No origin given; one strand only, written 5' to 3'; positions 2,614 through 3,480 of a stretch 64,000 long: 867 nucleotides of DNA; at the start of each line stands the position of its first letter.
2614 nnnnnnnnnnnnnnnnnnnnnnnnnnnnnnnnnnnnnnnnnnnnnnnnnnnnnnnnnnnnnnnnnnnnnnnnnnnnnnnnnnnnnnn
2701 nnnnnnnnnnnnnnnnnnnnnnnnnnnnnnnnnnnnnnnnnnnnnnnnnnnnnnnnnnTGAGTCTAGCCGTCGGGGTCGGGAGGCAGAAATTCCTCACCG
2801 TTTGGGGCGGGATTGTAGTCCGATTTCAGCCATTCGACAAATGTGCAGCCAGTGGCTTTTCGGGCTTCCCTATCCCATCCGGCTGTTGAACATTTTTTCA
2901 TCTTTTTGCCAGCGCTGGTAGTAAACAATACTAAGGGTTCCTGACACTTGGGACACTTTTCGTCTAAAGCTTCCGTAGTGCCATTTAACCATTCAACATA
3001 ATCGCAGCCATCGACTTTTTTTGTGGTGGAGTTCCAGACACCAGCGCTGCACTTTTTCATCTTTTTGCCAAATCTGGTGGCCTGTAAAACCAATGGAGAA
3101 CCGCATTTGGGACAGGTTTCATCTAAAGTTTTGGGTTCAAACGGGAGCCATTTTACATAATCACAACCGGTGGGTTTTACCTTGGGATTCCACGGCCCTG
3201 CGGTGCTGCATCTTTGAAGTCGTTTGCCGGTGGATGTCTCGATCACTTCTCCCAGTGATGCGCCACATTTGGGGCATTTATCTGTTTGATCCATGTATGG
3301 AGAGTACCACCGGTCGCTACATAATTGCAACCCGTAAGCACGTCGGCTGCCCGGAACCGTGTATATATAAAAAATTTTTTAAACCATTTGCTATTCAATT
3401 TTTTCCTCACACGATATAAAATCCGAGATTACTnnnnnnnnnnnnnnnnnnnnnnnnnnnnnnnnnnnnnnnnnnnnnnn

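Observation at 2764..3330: Stand-alone protein of three tandem GRF-type zinc ribbons, encoded back-to-back with a secreted nuclease and next to ITPase and Nudix genes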

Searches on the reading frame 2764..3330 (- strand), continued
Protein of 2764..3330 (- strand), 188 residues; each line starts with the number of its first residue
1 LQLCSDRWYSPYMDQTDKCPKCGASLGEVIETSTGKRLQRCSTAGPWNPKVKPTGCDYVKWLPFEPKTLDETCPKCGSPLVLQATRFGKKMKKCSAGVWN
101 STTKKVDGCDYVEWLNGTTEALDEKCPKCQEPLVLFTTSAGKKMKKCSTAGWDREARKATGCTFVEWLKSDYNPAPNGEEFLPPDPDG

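Call 77: find_homologous_proteins(query=P0143, max_evalue=1e-10)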
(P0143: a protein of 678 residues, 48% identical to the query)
Query P0143 (678 aa): 7878 proteins with E <= 1e-10 among 8000 candidates; the best 120 are listed.
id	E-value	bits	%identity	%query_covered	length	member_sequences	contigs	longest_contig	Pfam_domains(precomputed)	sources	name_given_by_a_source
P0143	0.0e+0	1547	100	100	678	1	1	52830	PF01396.25,PF01131.26,PF01751.29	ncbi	ncbi:MAG: DNA topoisomerase [Mycoplasma sp.]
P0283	1.8e-150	521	44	92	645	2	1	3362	PF01131.26,PF01751.29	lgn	-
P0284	3.7e-139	483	42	95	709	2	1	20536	PF01131.26,PF01751.29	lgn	-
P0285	6.2e-105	370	35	100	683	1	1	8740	PF01396.25,PF01131.26,PF01751.29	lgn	-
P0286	1.5e-100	356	35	92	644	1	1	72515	PF01131.26,PF01751.29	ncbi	-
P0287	1.0e-96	343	35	99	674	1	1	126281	PF01396.25,PF01131.26,PF01751.29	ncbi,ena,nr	ncbi:MAG: type I DNA topoisomerase [Tenericutes bacterium]|nr:type I DNA topoisomerase [Mycoplasmato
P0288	1.1e-94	336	34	99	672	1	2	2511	PF01396.25,PF01131.26,PF01751.29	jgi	-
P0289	3.5e-94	335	34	99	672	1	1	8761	PF01396.25,PF01131.26,PF01751.29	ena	-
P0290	4.1e-94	335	33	100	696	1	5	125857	PF01396.25,PF06677.19,PF01131.26,PF01751.29,PF25164.2,PF02150.22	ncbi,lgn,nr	ncbi:MAG: type I DNA topoisomerase [Erysipelotrichaceae bacterium]|nr:type I DNA topoisomerase [Erys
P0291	4.6e-94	334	33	99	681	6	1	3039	PF01396.25,PF01131.26,PF01751.29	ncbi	-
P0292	6.9e-94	334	34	99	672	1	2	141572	PF01396.25,PF01131.26,PF01751.29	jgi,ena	-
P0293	7.3e-94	334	33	99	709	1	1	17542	PF01396.25,PF01131.26,PF01751.29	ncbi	-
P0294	7.6e-94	334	35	99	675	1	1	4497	PF01396.25,PF06677.19,PF01131.26,PF01751.29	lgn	-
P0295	1.2e-93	333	34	99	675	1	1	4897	PF01396.25,PF01131.26,PF01751.29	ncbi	-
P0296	1.3e-93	333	35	99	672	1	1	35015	PF01396.25,PF01131.26,PF01751.29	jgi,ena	-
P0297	3.8e-93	331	35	99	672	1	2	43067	PF01396.25,PF01131.26,PF01751.29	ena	-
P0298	4.2e-93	331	35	99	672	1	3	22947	PF01396.25,PF01131.26,PF01751.29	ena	-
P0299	4.3e-93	331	34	100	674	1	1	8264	PF01396.25,PF01131.26,PF01751.29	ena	-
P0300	4.4e-93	331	34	100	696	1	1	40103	PF01396.25,PF06677.19,PF01131.26,PF01751.29,PF25164.2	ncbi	-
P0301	4.5e-93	331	34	100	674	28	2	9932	PF01396.25,PF01131.26,PF01751.29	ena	-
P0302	4.9e-93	331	33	99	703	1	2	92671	PF01396.25,PF06677.19,PF01131.26,PF01751.29,PF25164.2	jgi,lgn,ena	-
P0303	5.3e-93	331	35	99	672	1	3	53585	PF01396.25,PF01131.26,PF01751.29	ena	-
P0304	6.7e-93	331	34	99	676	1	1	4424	PF01396.25,PF01131.26,PF01751.29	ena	-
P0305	7.4e-93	330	33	99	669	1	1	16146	PF01396.25,PF01131.26,PF01751.29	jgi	-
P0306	7.6e-93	330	34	100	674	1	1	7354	PF01396.25,PF01131.26,PF01751.29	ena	-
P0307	8.0e-93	330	35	99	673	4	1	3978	PF01396.25,PF01131.26,PF01751.29,PF02150.22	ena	-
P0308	1.3e-92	330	34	100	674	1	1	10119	PF01396.25,PF01131.26,PF01751.29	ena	-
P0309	1.4e-92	330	34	99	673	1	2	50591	PF01396.25,PF01131.26,PF01751.29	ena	-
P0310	1.6e-92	329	34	99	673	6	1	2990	PF01396.25,PF01131.26,PF01751.29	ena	-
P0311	1.6e-92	329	34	100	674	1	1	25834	PF01396.25,PF01131.26,PF01751.29,PF02150.22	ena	-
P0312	1.7e-92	329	34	99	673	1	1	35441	PF01396.25,PF01131.26,PF01751.29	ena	-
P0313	1.7e-92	329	32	99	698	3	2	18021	PF01396.25,PF01131.26,PF01751.29,PF25164.2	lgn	-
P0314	1.9e-92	329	35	99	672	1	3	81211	PF01396.25,PF01131.26,PF01751.29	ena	-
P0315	1.9e-92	329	32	99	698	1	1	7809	PF01396.25,PF01131.26,PF01751.29,PF25164.2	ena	-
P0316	2.1e-92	329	32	99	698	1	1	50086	PF01396.25,PF01131.26,PF01751.29,PF25164.2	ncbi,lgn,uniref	ncbi:MAG: type I DNA topoisomerase [Eggerthia catenaformis]|uniref:type I DNA topoisomerase n=1 Tax=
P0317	2.5e-92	329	34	99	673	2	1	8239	PF01396.25,PF01131.26,PF01751.29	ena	-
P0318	2.8e-92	329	34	99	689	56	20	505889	PF01396.25,PF06677.19,PF01131.26,PF01751.29,PF25164.2,PF02150.22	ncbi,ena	-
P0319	3.5e-92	328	35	99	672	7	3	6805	PF01396.25,PF01131.26,PF01751.29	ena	-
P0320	3.7e-92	328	34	99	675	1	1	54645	PF01396.25,PF01131.26,PF01751.29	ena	-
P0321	4.8e-92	328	33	99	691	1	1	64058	PF01396.25,PF06677.19,PF01131.26,PF01751.29,PF25164.2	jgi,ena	-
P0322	5.3e-92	328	34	99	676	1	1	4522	PF01396.25,PF01131.26,PF01751.29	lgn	-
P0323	5.3e-92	328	32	99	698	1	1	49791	PF01396.25,PF01131.26,PF01751.29,PF25164.2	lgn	-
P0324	5.6e-92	328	33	99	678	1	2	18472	PF01396.25,PF01131.26,PF01751.29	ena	-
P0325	5.6e-92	328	33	99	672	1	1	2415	PF01396.25,PF01131.26,PF01751.29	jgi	jgi:DNA topoisomerase-1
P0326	5.7e-92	328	33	99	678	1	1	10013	PF01396.25,PF01131.26,PF01751.29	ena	-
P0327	5.8e-92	327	32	99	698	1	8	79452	PF01396.25,PF01131.26,PF01751.29,PF25164.2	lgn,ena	-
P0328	6.1e-92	327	33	99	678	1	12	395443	PF01396.25,PF01131.26,PF01751.29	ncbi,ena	-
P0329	6.1e-92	327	34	100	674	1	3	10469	PF01396.25,PF01131.26,PF01751.29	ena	-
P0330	6.3e-92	327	34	99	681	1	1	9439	PF01396.25,PF01131.26,PF01751.29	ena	-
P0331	9.0e-92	327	34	100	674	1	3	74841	PF01396.25,PF01131.26,PF01751.29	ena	-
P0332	9.7e-92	327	34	99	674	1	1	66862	PF01396.25,PF01131.26,PF01751.29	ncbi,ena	-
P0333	1.0e-91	327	32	99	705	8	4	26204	PF01396.25,PF01131.26,PF01751.29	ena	-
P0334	1.2e-91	326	34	99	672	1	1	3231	PF01396.25,PF01131.26,PF01751.29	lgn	-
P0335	1.4e-91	326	34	100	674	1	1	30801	PF01396.25,PF01131.26,PF01751.29,PF02150.22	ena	-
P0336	1.5e-91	326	34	100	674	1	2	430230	PF01396.25,PF01131.26,PF01751.29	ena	-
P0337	1.6e-91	326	34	99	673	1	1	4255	PF01396.25,PF01131.26,PF01751.29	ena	-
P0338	1.6e-91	326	35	99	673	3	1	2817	PF01396.25,PF01131.26,PF01751.29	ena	-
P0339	1.6e-91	326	34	100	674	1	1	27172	PF01396.25,PF01131.26,PF01751.29,PF02150.22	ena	-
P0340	1.7e-91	326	34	100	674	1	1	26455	PF01396.25,PF01131.26,PF01751.29,PF02150.22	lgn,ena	-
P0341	1.7e-91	326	34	100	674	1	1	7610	PF01396.25,PF01131.26,PF01751.29,PF02150.22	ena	-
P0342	1.7e-91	326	34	100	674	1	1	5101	PF01396.25,PF01131.26,PF01751.29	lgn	-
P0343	1.7e-91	326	33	100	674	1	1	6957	PF01396.25,PF01131.26,PF01751.29,PF02150.22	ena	-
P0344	1.8e-91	326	32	99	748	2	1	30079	PF01396.25,PF01131.26,PF01751.29,PF25164.2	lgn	-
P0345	1.8e-91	326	34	100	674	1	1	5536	PF01396.25,PF01131.26,PF01751.29,PF02150.22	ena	-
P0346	1.9e-91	326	34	99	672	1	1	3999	PF01396.25,PF01131.26,PF01751.29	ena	-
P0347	1.9e-91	326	33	100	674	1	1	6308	PF01396.25,PF01131.26,PF01751.29,PF02150.22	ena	-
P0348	2.0e-91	326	34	99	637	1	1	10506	PF01396.25,PF01131.26,PF01751.29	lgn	-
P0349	2.0e-91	326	34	100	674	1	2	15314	PF01396.25,PF01131.26,PF01751.29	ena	-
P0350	2.0e-91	326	34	100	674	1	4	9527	PF01396.25,PF01131.26,PF01751.29,PF02150.22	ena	-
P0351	2.0e-91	326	33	100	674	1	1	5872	PF01396.25,PF01131.26,PF01751.29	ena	-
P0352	2.1e-91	326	33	99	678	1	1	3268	PF01396.25,PF01131.26,PF01751.29,PF02150.22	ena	-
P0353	2.1e-91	326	33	99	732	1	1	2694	PF01396.25,PF01131.26,PF01751.29,PF06906.17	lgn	-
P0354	2.2e-91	326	34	99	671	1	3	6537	PF01396.25,PF01131.26,PF01751.29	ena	-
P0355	2.3e-91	326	35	99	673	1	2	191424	PF01396.25,PF01131.26,PF01751.29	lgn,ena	-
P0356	2.3e-91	326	32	99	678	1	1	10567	PF01396.25,PF01131.26,PF01751.29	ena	-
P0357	2.5e-91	325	34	100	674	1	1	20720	PF01396.25,PF01131.26,PF01751.29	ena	-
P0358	2.5e-91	325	34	100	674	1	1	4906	PF01396.25,PF01131.26,PF01751.29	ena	-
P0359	2.6e-91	325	34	99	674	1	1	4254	PF01396.25,PF01131.26,PF01751.29,PF02150.22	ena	-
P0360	2.6e-91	325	33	99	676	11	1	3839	PF01396.25,PF01131.26,PF01751.29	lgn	-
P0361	2.7e-91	325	35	99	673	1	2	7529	PF01396.25,PF01131.26,PF01751.29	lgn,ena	-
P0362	2.7e-91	325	33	99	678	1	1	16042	PF01396.25,PF01131.26,PF01751.29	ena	-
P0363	2.8e-91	325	34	100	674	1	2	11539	PF01396.25,PF01131.26,PF01751.29,PF02150.22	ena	-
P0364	2.8e-91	325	35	99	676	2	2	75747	PF01396.25,PF01131.26,PF01751.29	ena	-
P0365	2.8e-91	325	32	99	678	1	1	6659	PF01396.25,PF01131.26,PF01751.29,PF02150.22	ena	-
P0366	2.8e-91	325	33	99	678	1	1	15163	PF01396.25,PF01131.26,PF01751.29,PF02150.22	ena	-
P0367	2.9e-91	325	34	100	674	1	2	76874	PF01396.25,PF01131.26,PF01751.29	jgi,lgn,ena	-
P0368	3.1e-91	325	33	99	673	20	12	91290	PF01396.25,PF01131.26,PF01751.29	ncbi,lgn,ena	-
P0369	3.1e-91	325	35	99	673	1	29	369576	PF01396.25,PF01131.26,PF01751.29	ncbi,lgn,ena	-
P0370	3.1e-91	325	34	99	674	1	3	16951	PF01396.25,PF01131.26,PF01751.29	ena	-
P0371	3.2e-91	325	35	99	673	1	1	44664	PF01396.25,PF01131.26,PF01751.29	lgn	-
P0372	3.3e-91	325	34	99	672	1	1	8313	PF01396.25,PF01131.26,PF01751.29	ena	-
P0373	3.3e-91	325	34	99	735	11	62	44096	PF01396.25,PF01131.26,PF01751.29,PF06906.17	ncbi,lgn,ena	-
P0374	3.4e-91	325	34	99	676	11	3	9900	PF01396.25,PF01131.26,PF01751.29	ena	-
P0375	3.5e-91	325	34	99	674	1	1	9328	PF01396.25,PF01131.26,PF01751.29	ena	-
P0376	3.5e-91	325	33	99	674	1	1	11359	PF01396.25,PF01131.26,PF01751.29,PF02150.22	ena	-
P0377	3.7e-91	325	33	99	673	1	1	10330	PF01396.25,PF01131.26,PF01751.29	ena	-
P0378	4.0e-91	325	35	99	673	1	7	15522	PF01396.25,PF01131.26,PF01751.29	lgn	-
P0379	4.1e-91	325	34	100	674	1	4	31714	PF01396.25,PF01131.26,PF01751.29,PF02150.22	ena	-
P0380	4.2e-91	325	34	99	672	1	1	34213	PF01396.25,PF01131.26,PF01751.29,PF03119.22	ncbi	-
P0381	4.2e-91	325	35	99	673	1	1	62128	PF01396.25,PF01131.26,PF01751.29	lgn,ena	-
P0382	4.2e-91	325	34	99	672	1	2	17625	PF01396.25,PF01131.26,PF01751.29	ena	-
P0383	4.2e-91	325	34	99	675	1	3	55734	PF01396.25,PF01131.26,PF01751.29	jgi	-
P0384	4.7e-91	324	33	99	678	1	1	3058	PF01396.25,PF01131.26,PF01751.29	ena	-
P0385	4.7e-91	324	34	99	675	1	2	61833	PF01396.25,PF01131.26,PF01751.29,PF02150.22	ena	-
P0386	4.9e-91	324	33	99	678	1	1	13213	PF01396.25,PF01131.26,PF01751.29,PF02150.22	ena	-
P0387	5.0e-91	324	35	99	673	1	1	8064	PF01396.25,PF01131.26,PF01751.29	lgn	-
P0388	5.0e-91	324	34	100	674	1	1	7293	PF01396.25,PF01131.26,PF01751.29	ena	-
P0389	5.2e-91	324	34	99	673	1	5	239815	PF01396.25,PF01131.26,PF01751.29,PF02150.22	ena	-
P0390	5.3e-91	324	34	99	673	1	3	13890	PF01396.25,PF01131.26,PF01751.29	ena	-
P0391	5.6e-91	324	35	99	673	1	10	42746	PF01396.25,PF01131.26,PF01751.29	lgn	-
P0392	5.8e-91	324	34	99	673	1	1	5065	PF01396.25,PF01131.26,PF01751.29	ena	-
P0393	6.0e-91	324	35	99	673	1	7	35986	PF01396.25,PF01131.26,PF01751.29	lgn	-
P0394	6.2e-91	324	34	99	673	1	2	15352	PF01396.25,PF01131.26,PF01751.29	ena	-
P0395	6.4e-91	324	35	99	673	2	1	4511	PF01396.25,PF01131.26,PF01751.29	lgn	-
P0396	6.7e-91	324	34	99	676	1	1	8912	PF01396.25,PF01131.26,PF01751.29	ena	-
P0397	6.8e-91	324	34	99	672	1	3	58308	PF01396.25,PF01131.26,PF01751.29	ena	-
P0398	7.2e-91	324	33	99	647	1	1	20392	PF01396.25,PF01131.26,PF01751.29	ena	-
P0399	8.1e-91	324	32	99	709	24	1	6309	PF01396.25,PF01131.26,PF01751.29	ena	-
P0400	8.3e-91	324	33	99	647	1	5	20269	PF01396.25,PF01131.26,PF01751.29,PF02150.22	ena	-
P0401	8.5e-91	324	32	99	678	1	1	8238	PF01396.25,PF01131.26,PF01751.29,PF02150.22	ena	-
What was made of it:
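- The last homologue search returned only Mollicutes and Erysipelotrichaceae enzymes (call 77).
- Tried and rejected: A homologue search with P0143 returned hits whose few named members are Mollicutes (Tenericutes) and Erysipelotrichaceae enzymes (call 77).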

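Call 79: find_encoding_contigs(protein=P0180, flank=7000, max_places=2)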
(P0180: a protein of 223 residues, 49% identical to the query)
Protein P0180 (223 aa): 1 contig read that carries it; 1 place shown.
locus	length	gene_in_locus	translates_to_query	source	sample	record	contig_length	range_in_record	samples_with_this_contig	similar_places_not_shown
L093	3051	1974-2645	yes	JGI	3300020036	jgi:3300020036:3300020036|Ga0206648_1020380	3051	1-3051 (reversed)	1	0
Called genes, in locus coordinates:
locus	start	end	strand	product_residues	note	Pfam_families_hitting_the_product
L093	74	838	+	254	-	-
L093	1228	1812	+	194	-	-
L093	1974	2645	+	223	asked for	PF04404:ERF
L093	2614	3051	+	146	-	?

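Call 80: find_encoding_contigs(protein=P0201, flank=7000, max_places=2)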
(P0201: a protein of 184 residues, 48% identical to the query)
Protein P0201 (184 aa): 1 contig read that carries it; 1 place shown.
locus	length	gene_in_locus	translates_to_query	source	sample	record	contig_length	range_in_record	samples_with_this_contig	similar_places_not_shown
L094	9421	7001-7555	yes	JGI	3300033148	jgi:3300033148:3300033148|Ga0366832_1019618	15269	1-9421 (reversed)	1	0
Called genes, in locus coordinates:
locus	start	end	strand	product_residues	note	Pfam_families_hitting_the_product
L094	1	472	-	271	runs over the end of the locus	-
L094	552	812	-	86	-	-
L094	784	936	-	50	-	-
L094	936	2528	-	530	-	PF16510:P22_portal (weak), PF23899:SU10_portal, PF16510:P22_portal (weak)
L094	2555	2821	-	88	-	-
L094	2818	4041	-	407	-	PF03237:Terminase_6N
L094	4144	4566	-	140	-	PF01844:HNH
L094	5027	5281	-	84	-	-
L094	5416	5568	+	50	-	-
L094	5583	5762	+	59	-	-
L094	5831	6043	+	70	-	-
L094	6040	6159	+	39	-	-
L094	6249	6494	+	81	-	PF23907:DUF7249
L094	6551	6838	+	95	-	-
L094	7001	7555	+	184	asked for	-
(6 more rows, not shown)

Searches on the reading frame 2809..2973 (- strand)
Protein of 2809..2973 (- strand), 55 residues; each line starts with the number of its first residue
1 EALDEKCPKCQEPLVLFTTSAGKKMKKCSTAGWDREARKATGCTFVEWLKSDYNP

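Call 6: search_protein_families(library=pfam, proteins=[window:2809-2973:-], max_evalue=10)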
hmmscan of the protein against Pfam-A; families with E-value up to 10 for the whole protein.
seq(55 aa): 4 families
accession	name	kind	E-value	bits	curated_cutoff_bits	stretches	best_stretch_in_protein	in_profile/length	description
PF01396.24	Zn_ribbon_Top1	-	0.0018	18.5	32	1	4-22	1-19/39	Topoisomerase DNA binding C4 zinc finger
PF02793.27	HRM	-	0.034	15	26.2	1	9-44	26-64/66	Hormone receptor domain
PF13453.11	Zn_ribbon_TFIIB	-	0.042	13.7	22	1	6-28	1-22/41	Transcription factor zinc-finger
PF23549.1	Zn_ribbon_GRF_2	-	0.052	13.8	27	1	6-22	3-19/45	GRF-like zinc ribbon domain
